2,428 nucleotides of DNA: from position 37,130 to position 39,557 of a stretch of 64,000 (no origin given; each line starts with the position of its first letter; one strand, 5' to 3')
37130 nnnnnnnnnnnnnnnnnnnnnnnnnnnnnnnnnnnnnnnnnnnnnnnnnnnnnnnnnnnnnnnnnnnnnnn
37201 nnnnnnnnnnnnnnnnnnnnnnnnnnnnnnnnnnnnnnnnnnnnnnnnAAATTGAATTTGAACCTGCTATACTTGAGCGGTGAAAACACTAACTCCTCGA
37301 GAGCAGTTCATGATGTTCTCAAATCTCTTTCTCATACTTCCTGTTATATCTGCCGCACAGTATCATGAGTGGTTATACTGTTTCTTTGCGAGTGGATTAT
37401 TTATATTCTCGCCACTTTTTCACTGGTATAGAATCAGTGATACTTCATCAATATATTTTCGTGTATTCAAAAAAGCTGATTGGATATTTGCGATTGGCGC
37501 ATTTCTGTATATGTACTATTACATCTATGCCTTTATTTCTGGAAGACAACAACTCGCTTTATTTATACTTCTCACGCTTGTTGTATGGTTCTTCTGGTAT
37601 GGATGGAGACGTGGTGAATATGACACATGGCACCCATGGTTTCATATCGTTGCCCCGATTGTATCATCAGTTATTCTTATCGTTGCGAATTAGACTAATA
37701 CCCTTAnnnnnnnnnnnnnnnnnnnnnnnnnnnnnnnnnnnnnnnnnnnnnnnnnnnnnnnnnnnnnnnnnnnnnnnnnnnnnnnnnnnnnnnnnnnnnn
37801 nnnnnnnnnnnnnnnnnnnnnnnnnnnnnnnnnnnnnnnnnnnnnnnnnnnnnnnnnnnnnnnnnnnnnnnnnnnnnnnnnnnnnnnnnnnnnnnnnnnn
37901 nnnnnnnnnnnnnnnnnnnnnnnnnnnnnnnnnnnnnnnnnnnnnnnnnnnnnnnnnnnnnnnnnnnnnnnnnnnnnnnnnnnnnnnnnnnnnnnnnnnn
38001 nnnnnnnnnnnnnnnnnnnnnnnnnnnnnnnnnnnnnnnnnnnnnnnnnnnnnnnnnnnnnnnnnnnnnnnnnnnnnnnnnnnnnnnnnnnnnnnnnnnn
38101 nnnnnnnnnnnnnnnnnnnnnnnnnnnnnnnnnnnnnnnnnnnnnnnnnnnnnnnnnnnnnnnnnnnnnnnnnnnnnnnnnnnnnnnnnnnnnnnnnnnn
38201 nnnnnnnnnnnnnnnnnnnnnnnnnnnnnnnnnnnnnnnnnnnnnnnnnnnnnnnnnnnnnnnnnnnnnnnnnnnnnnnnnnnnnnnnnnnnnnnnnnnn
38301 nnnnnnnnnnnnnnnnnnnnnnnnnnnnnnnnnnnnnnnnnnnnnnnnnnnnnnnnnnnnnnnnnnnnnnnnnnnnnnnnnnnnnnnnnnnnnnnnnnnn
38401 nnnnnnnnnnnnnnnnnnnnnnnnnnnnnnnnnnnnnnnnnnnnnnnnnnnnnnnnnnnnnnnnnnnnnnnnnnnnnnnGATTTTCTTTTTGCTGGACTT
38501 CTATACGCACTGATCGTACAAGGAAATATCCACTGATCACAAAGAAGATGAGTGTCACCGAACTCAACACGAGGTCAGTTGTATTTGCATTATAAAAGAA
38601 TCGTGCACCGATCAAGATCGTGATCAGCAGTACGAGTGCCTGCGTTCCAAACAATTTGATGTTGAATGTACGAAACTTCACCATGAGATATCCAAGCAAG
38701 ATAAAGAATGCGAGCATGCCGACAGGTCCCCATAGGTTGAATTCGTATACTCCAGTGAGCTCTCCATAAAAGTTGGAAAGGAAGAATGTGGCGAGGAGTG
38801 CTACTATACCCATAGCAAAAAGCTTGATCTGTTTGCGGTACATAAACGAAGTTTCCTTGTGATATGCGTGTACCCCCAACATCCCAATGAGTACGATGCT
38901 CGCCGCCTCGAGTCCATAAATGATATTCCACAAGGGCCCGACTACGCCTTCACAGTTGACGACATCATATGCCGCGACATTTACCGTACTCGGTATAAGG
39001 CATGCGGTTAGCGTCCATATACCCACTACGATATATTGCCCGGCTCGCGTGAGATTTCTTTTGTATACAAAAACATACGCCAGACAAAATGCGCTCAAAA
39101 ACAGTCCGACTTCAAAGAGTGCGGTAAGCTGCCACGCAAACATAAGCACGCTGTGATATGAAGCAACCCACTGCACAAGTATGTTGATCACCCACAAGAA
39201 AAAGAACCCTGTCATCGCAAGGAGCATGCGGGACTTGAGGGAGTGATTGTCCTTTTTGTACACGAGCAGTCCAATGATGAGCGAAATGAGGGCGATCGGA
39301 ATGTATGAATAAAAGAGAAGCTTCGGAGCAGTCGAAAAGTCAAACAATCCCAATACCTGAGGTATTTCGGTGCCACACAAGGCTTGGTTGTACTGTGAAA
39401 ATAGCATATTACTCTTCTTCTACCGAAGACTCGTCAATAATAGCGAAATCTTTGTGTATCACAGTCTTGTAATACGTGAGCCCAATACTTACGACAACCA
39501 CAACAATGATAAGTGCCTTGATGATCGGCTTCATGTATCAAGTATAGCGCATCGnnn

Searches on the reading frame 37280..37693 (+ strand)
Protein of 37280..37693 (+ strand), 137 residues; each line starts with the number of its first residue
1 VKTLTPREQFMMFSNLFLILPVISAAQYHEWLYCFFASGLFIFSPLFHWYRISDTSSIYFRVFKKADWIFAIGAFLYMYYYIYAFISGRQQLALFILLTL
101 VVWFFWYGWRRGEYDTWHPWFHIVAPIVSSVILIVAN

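Call 3: search_protein_families(library=pfam, proteins=[window:37280-37693:+], max_evalue=1)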
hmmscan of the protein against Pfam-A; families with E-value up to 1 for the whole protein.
window:37280-37693:+ (137 aa): 1 family
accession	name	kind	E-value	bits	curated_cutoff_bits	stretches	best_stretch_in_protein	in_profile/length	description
PF22316.2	ABhydrolase-like_N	-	0.94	9.8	27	1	59-108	22-72/106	A/B hydrolase-like, N-terminal domain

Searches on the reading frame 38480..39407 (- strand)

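Call 45: search_protein_families(library=pfam, proteins=[window:38480-39407:-], max_evalue=0.1)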
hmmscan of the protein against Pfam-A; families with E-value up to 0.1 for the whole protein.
window:38480-39407:- (309 aa): 2 families
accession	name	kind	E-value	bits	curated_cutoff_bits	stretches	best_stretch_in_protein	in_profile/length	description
PF07937.16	DUF1686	-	0.002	18.5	25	1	129-238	41-138/182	Protein of unknown function (DUF1686)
PF03650.18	MPC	-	0.044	14.4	27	1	216-308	8-97/110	Mitochondrial pyruvate carriers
